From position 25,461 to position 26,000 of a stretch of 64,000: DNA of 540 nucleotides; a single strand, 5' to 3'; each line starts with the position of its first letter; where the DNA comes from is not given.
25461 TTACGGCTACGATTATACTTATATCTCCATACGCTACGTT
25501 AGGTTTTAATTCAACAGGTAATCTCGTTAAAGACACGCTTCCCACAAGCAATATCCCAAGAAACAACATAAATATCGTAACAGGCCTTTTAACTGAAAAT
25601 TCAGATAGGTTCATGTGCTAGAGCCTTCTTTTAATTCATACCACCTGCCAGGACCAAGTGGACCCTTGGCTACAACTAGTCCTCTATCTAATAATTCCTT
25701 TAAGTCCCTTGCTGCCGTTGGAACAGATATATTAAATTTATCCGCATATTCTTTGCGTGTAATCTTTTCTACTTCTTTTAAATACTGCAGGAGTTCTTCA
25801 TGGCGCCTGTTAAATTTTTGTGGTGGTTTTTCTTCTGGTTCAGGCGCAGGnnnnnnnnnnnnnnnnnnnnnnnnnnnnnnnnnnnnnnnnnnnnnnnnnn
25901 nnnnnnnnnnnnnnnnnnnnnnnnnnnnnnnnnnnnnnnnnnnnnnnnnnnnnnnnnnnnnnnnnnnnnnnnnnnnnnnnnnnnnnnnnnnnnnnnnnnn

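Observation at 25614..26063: RND efflux permease fused through a proline-rich linker to a C-terminal winged-HTH DNA-binding domain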

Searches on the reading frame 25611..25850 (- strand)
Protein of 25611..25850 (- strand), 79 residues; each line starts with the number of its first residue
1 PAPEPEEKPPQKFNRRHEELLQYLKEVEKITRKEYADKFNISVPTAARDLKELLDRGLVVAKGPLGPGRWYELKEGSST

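Call 3: search_protein_families(library=pfam, proteins=[window:25611-25850:-], max_evalue=1)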
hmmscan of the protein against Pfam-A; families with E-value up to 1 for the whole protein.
window:25611-25850:- (79 aa): 18 families
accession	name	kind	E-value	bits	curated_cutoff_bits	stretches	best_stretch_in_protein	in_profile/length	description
PF08220.18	HTH_DeoR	-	2.1e-07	31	21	1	16-59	1-44/57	DeoR-like helix-turn-helix domain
PF13412.12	HTH_24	-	6e-06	26.2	21.9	1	14-59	2-47/48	Winged helix-turn-helix DNA-binding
PF08279.18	HTH_11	-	1.5e-05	25.2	25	1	16-59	1-45/55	HTH domain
PF12840.13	HTH_20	-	8.7e-05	22.9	27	1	20-59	9-48/51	Helix-turn-helix domain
PF25213.1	HVO_A0261_N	-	0.0001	22.6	35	1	16-62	12-57/86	HVO_A0261 N-terminal domain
PF01047.28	MarR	-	0.002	18.4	24.6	1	19-59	7-47/59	MarR family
PF05043.19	Mga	-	0.0029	18.6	21.1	1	19-53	20-54/87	Mga helix-turn-helix domain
PF12802.13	MarR_2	-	0.0047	17.5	27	1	20-62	10-53/61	MarR family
PF25212.1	HVO_A0114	-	0.0057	16.9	27.6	1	13-60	20-67/84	HVO_A0114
PF03297.21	Ribosomal_S25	-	0.0064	17.1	28.8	1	18-60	45-87/101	S25 ribosomal protein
PF01325.25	Fe_dep_repress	-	0.0077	16.9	26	1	22-63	15-56/60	Iron dependent repressor, N-terminal DNA binding domain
PF13545.12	HTH_Crp_2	-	0.012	16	27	1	29-60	22-53/70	Crp-like helix-turn-helix domain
PF19187.6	HTH_PafC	-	0.013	15.7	32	1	19-58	8-47/115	PafC helix-turn-helix domain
PF04157.22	EAP30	-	0.027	14.6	26.8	1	18-60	171-216/219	EAP30/Vps36 family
PF14502.12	HTH_41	-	0.043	13.7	25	1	33-60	10-37/48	Helix-turn-helix domain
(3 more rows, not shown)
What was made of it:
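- On Winged helix-turn-helix fold (HTH_DeoR / HTH_24 / HTH_11 sequence types): 31.0, 26.2 and 25.2 bits against cut-offs of 21, 21.9 and 25 (call 3).
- On ToxR-like membrane-integrated one-component system: This is a 12-TM transporter with a C-terminal DeoR-like wHTH (call 3).
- Closest known: DeoR-family transcriptional repressors. Same: The HTH_DeoR Pfam model is the best hit and is above its cut-off (call 3).
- Checked: The last 79 aa score 31.0 bits on HTH_DeoR (cut-off 21), 26.2 on HTH_24 (cut-off 21.9) and 25.2 on HTH_11 (cut-off 25) (call 3).
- The HTH profile hits are above the curated cut-offs (call 3).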

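Call 4: search_protein_families(library=ncbifam, proteins=[window:25611-25850:-], max_evalue=1)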
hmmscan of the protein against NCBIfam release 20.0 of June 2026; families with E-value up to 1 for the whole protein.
window:25611-25850:- (79 aa): 24 families
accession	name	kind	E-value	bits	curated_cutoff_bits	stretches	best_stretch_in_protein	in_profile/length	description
NF010034.0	PRK13509.1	equivalog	8.1e-06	25.4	244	1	15-57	5-47/251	HTH-type transcriptional regulator UlaR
NF041397.1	TranRegGlpR_Halo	equivalog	0.00061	19.5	300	1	15-59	5-49/253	HTH-type transcriptional regulator GlpR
TIGR01884.1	cas_HTH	subfamily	0.0013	18.1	60.2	1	9-64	136-191/202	CRISPR-associated CARF protein Csa3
NF040939.2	trans_reg_lrs14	equivalog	0.0014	18.6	90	1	19-60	25-67/103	Lrs14 family HTH-type transcriptional regulator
NF033789.1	repress_SdpR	subfamily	0.0028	17.5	100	1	18-61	11-53/79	autorepressor SdpR family transcription factor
NF007753.1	PRK10434.1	equivalog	0.0028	17.3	350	1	12-60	2-50/253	glucitol operon DNA-binding transcriptional repressor SrlR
TIGR04176.1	MarR_EPS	equivalog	0.0036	17.3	88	1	17-61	6-50/105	MarR family EPS-associated transcriptional regulator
NF053606.1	Sta1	subfamily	0.004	17.2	80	1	15-60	20-65/100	Sta1 family transcriptional regulator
NF008154.0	PRK10906.1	equivalog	0.0058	16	331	1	12-59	2-49/252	DeoR/GlpR family transcriptional regulator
NF007720.0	PRK10411.1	equivalog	0.0075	15.6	259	1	15-61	4-50/243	L-fucose operon activator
NF033788.1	HTH_metalloreg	subfamily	0.008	16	55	1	20-62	16-58/77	metalloregulator ArsR/SmtB family transcription factor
NF003359.0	PRK04424.1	equivalog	0.027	14.1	183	1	14-49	8-43/190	transcription factor FapR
NF006813.0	PRK09334.1-3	equivalog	0.029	14.7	83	1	26-61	45-80/97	30S ribosomal protein S25e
NF053704.1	TransRegCcpNBacil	equivalog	0.03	13.7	260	1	12-64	2-54/208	transcriptional regulator CcpN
TIGR02702.1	SufR_cyano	equivalog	0.04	13.6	178.8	1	17-62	3-48/208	iron-sulfur cluster biosynthesis transcriptional regulator SufR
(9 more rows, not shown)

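Call 11: search_solved_structures(query=window:25611-25850:-, max_evalue=10, show_alignments=3)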
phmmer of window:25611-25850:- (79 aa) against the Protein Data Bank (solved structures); distinct sequences matched with E-value up to 10: 17.
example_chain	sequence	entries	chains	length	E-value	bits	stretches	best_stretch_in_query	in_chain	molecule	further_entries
2d1h_A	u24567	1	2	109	0.0047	20.7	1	21-62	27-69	109aa long hypothetical transcriptional regulator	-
6o5c_A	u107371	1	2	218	0.13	16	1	26-63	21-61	Putative metal-dependent transcriptional regulator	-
7upp_C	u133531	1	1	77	0.26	15.1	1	4-33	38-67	DHT03 protein C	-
5cvi_A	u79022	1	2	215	0.27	15.1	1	25-61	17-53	SloR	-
9kym_B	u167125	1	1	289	0.33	14.8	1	19-66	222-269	Energy-coupling factor transporter ATP-binding protein EcfA2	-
4huq_A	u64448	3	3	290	0.33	14.8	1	19-66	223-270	Energy-coupling factor transporter ATP-binding protein EcfA 1 | Energy-coupling factor transporter ATP-binding protein EcfA2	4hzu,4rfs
9e71_BW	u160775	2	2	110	0.47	14.3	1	20-63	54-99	SSU ribosomal protein S25E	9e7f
6cmv_A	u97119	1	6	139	0.59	14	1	22-63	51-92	Transcriptional regulator Lrs14-like protein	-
7upo_C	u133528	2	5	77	0.64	13.9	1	4-34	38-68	DHT03 protein C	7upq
3s84_A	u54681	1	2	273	0.66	13.8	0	17-67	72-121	Apolipoprotein A-IV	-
8jiw_BZ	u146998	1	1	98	0.85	13.5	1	16-59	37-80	40S ribosomal protein S25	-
2p5v_A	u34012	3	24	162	1.2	13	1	13-60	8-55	Transcriptional regulator, LRP/AsnC family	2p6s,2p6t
9hx4_F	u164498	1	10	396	1.3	12.9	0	17-67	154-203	Apolipoprotein A-IV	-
2h09_A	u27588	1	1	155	1.6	12.6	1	21-59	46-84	Transcriptional regulator mntR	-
2dbb_A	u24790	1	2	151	2.1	12.2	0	12-59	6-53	Putative HTH-type transcriptional regulator PH0061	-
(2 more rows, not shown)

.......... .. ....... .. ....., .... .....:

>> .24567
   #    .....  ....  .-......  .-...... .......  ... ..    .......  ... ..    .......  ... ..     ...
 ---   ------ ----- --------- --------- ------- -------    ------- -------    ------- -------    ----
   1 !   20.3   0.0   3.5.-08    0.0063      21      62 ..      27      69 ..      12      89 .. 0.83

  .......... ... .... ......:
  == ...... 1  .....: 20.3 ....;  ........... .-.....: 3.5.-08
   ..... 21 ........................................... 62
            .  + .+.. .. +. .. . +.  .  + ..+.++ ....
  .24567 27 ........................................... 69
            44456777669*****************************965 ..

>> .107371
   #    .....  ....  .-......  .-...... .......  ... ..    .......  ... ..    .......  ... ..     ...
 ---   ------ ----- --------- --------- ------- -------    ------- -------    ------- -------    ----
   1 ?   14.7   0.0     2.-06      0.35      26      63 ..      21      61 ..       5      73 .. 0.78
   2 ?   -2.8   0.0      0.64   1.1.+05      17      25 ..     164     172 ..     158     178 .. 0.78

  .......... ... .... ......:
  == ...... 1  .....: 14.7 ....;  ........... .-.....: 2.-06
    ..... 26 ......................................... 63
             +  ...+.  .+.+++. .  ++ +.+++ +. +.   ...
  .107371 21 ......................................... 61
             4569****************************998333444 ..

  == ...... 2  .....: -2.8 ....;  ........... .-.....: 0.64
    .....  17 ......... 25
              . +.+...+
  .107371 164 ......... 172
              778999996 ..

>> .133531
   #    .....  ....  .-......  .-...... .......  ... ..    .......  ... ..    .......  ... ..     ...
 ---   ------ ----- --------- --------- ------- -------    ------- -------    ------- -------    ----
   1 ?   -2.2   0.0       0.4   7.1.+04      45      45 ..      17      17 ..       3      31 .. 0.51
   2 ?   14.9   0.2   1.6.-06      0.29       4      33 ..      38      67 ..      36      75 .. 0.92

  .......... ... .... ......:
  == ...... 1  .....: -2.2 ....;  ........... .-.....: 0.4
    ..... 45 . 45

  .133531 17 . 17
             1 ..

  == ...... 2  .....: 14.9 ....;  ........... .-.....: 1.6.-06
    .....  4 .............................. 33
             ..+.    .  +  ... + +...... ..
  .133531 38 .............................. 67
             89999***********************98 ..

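Call 21: predict_structure(alignment_id=A1)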
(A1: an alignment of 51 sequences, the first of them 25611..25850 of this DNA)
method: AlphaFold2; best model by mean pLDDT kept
length: 79 residues; sequences in the alignment: 51
mean_pLDDT: 82.8   pTM: 0.65
mean pLDDT of the five models: 82.8, 81.3, 80.0, 79.9, 79.6
residues with pLDDT >= 90: 46; 70-90: 16; 50-70: 11; < 50: 6
segments of 3 or more residues with pLDDT < 50: 6-9
pLDDT, mean of each block of 10 residues (from residue 1): 54 79 92 94 94 91 86 73
secondary structure, 60 per line:
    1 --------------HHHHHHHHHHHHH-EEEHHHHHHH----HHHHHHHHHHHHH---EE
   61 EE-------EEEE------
elements in order: H15-27 E29-31 H32-38 H43-55 E59-62 E70-73
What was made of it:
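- On Winged helix-turn-helix fold (HTH_DeoR / HTH_24 / HTH_11 sequence types): AF2 topology, with block-mean pLDDT of 91-94 across the central 40 residues (call 21).
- The AF2 model has the canonical winged-helix order, with block-mean pLDDT of 91-94 across its central 40 residues (call 21).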

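Call 26: find_related_loci(query=A1, collection=genome_contigs, flank=10000)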
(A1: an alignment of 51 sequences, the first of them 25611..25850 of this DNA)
Query A1 (79 aa) in genome_contigs; peptide patterns used: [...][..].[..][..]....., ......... (x = any residue, [..] = any of these).
134 stretches matched a pattern; 101 encode a relative of the query (tblastn E <= 1e-3); the best 80 are kept; 80 distinct loci.
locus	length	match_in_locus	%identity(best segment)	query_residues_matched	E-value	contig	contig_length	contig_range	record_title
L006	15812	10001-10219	70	3-75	7e-32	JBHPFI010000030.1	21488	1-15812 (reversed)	Candidatus Omnitrophota bacterium isolate SAG AM-311-J02 NODE_30_length_21488_cov_31.672468, whole genome shotgun sequen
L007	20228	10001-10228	67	1-76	3e-32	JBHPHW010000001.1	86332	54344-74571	Candidatus Omnitrophota bacterium isolate SAG AM-312-C06 AM-312-C06_NODE_1, whole genome shotgun sequence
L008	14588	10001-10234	65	1-74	3e-30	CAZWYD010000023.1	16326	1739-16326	MAG TPA_asm: uncultured Planctomycetia bacterium isolate SRP077602_co2_310 genome assembly, contig: NODE_5345_length_163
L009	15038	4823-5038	67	5-74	1e-29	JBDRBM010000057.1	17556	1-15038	MAG: Candidatus Omnitrophota bacterium isolate MEGAHIT-group-1.126 k141_9514643, whole genome shotgun sequence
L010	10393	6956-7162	70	6-74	2e-29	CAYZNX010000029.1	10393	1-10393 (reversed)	MAG TPA_asm: uncultured Planctomycetia bacterium isolate SRP090828_co1_58 genome assembly, contig: NODE_1207_length_1039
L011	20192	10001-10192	70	12-75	1e-28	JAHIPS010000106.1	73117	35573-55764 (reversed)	MAG: Candidatus Omnitrophota bacterium isolate KR13_S3.mb.80 KR13_S3.mb.80_k141_493741, whole genome shotgun sequence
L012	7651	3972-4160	70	13-75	1e-28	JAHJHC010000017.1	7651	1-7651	MAG: Candidatus Omnitrophota bacterium isolate Modern_marine_glass_biofilm.mb.96 Modern_marine_glas.mb.96_k141_102915, w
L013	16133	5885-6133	64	3-78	4e-28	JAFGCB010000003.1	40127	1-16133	MAG: Candidatus Omnitrophota bacterium isolate Zod_Metabat.1076 k87_625505, whole genome shotgun sequence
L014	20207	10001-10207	62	7-75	9e-28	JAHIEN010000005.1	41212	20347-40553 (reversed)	MAG: Candidatus Omnitrophota bacterium isolate KR11_0.1_MetaG.mb.20 KR11_0.1_MetaG.mb.20_k141_71775, whole genome shotgu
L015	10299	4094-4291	73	9-74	2e-27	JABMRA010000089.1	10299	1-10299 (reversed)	MAG: Candidatus Omnitrophota bacterium isolate bin.352 k141_3160860, whole genome shotgun sequence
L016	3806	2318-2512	68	9-73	3e-27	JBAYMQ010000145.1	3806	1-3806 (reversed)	MAG: Candidatus Omnitrophota bacterium isolate SO_2016_LW1_43 scaffold45396_LW64-88_2016, whole genome shotgun sequence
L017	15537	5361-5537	76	16-74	4e-27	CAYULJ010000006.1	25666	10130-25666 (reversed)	MAG TPA_asm: uncultured Planctomycetia bacterium isolate SRP167671_co1_160 genome assembly, contig: NODE_2175_length_256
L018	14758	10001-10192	67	10-73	3e-27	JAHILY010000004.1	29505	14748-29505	MAG: Candidatus Omnitrophota bacterium isolate KR13_N2.mb.45 KR13_N2.mb.45_k141_21372, whole genome shotgun sequence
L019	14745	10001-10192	67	10-73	3e-27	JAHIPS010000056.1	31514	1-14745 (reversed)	MAG: Candidatus Omnitrophota bacterium isolate KR13_S3.mb.80 KR13_S3.mb.80_k141_243814, whole genome shotgun sequence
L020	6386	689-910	61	6-79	4e-27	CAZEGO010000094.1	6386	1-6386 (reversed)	MAG TPA_asm: uncultured Planctomycetia bacterium isolate SRP141376_co2_263 genome assembly, contig: NODE_20737_length_63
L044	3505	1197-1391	65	10-74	9e-25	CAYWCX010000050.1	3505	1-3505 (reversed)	MAG TPA_asm: uncultured Planctomycetales bacterium isolate SRP098346_co1_343 genome assembly, contig: NODE_43859_length_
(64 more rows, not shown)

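Call 27: fold_search(model_id=the predicted structure, library=pdb)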
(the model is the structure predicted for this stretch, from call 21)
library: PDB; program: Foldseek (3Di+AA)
matches with E <= 10: 1920; with E <= 0.001: 0
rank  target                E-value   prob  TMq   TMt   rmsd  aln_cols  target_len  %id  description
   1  5k5o_C                1.4e-03  1.00  0.65  0.59   2.2        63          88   24  Structure of AspA-26mer DNA complex (released 2016-06-15)
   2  5k5q_B                2.6e-03  1.00  0.66  0.58   3.3        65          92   23  Structure of AspA-DNA complex: novel centromere bindng protein-centromere complex (released 2016-06-01)
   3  5k5q_C                4.4e-03  1.00  0.60  0.53   2.0        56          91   25  Structure of AspA-DNA complex: novel centromere bindng protein-centromere complex (released 2016-06-01)
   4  3cuq_B                4.7e-03  1.00  0.63  0.26   2.9        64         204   19  Integrated structural and functional model of the human ESCRT-II complex (released 2008-11-04)
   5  4rs8_B                5.0e-03  1.00  0.64  0.62   2.5        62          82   24  Apo structure of novel pNOB8 plasmid centromere binding protein (released 2015-09-16)
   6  4rs8_A                5.3e-03  1.00  0.62  0.58   1.8        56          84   25  Apo structure of novel pNOB8 plasmid centromere binding protein (released 2015-09-16)
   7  2d1h_B                5.7e-03  1.00  0.67  0.55   1.7        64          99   31  Crystal structure of ST1889 protein from thermoacidophilic archaeon Sulfolobus tokodaii (released 2006-09-05)
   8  7p6f_AAA              6.5e-03  1.00  0.68  0.53   1.6        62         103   27  1.93 A resolution X-ray crystal structure of the transcriptional regulator SrnR from Streptomyces griseus (released 2022-05-25)
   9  3lmm_D                6.5e-03  1.00  0.63  0.09   1.0        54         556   31  Crystal Structure of the DIP2311 protein from Corynebacterium diphtheriae, Northeast Structural Genomics Consortium Ta (released 2010-02-16)
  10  3f72_B                7.0e-03  1.00  0.71  0.53   1.1        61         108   18  Crystal Structure of the Staphylococcus aureus pI258 CadC Metal Binding Site 2 Mutant (released 2009-04-07)
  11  2d1h_A                7.0e-03  1.00  0.63  0.50   1.6        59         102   34  Crystal structure of ST1889 protein from thermoacidophilic archaeon Sulfolobus tokodaii (released 2006-09-05)
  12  5k5q_A                7.4e-03  1.00  0.66  0.59   2.5        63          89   24  Structure of AspA-DNA complex: novel centromere bindng protein-centromere complex (released 2016-06-01)
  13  3f72_C                8.0e-03  1.00  0.69  0.53   0.9        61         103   16  Crystal Structure of the Staphylococcus aureus pI258 CadC Metal Binding Site 2 Mutant (released 2009-04-07)
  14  4jba_B                9.7e-03  1.00  0.62  0.38   2.3        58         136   22  Crystal Structure of the Oxidized Form of MarR from E.coli (released 2013-10-16)
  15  4em0                  9.7e-03  1.00  0.62  0.34   1.6        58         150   22  staphylococcus aureus MarR in complex with salicylate and kanamycin (released 2013-04-17)
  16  3lmm_B                1.0e-02  1.00  0.62  0.09   1.1        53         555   30  Crystal Structure of the DIP2311 protein from Corynebacterium diphtheriae, Northeast Structural Genomics Consortium Ta (released 2010-02-16)
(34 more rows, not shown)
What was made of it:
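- On Winged helix-turn-helix fold (HTH_DeoR / HTH_24 / HTH_11 sequence types): Foldseek probability 1.0, TM 0.6-0.7 (call 27).
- Foldseek matches DNA-bound or DNA-binding winged-helix proteins: AspA-DNA, MarR, ArsR/CadC and the DIP2311 C-terminal wHTH, the last at 31% identity and rmsd 1.0 (call 27). The top Foldseek hit is the centromere-binding, DNA-spreading wHTH protein AspA (call 27). Winged helices serve as protein-protein modules in some Foldseek hits such as ESCRT-II (call 27).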

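Call 43: search_protein_representatives(alignment_id=A1)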
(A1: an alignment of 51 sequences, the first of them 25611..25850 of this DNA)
Query: 51 sequences, 69 profile positions. Proteins with E-value up to 0.001 (for the whole library): 3483; up to 1e-10: 200; up to 1e-30: 4. The best 150 are listed.
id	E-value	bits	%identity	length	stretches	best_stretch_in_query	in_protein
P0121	1.1e-40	153.5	-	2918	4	6-68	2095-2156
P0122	5.9e-33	128.8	-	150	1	4-68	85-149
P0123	1.1e-31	124.7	-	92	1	4-68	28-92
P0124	1.5e-31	124.3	-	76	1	5-68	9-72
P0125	1.2e-30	121.4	-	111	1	3-67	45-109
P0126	8.8e-30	118.6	-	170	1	5-67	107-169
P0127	2.0e-29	117.5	-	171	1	5-67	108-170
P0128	2.4e-29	117.2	-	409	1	4-68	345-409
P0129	3.5e-29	116.7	-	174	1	3-68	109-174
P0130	3.6e-29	116.6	-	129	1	2-67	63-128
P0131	3.6e-29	116.6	-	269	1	4-68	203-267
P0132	6.0e-29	115.9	-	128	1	3-68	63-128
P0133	8.5e-29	115.4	-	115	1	4-68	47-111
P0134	1.0e-28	115.2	-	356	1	5-67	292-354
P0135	1.4e-28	114.7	-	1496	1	4-68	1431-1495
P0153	1.9e-26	107.9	-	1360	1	4-68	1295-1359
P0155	3.6e-26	107.0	-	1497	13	29-54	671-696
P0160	1.2e-25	105.4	-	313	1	3-68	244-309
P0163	5.6e-25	103.2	-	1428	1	4-68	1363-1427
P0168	2.0e-23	98.2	-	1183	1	5-68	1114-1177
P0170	2.7e-23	97.8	-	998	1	5-67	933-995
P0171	5.0e-23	96.9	-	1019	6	8-64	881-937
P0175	1.5e-22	95.4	-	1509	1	4-68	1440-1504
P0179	1.5e-21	92.2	-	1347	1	4-68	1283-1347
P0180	1.0e-20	89.6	-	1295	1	4-67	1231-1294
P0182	1.2e-20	89.3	-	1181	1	3-67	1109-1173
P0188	3.2e-18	81.5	-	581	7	8-68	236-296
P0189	4.0e-18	81.2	-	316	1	4-68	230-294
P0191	4.9e-17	77.8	-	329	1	6-67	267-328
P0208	5.3e-14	68.0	-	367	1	4-68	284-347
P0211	9.6e-14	67.2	-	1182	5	7-64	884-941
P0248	5.4e-12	61.6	-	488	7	5-58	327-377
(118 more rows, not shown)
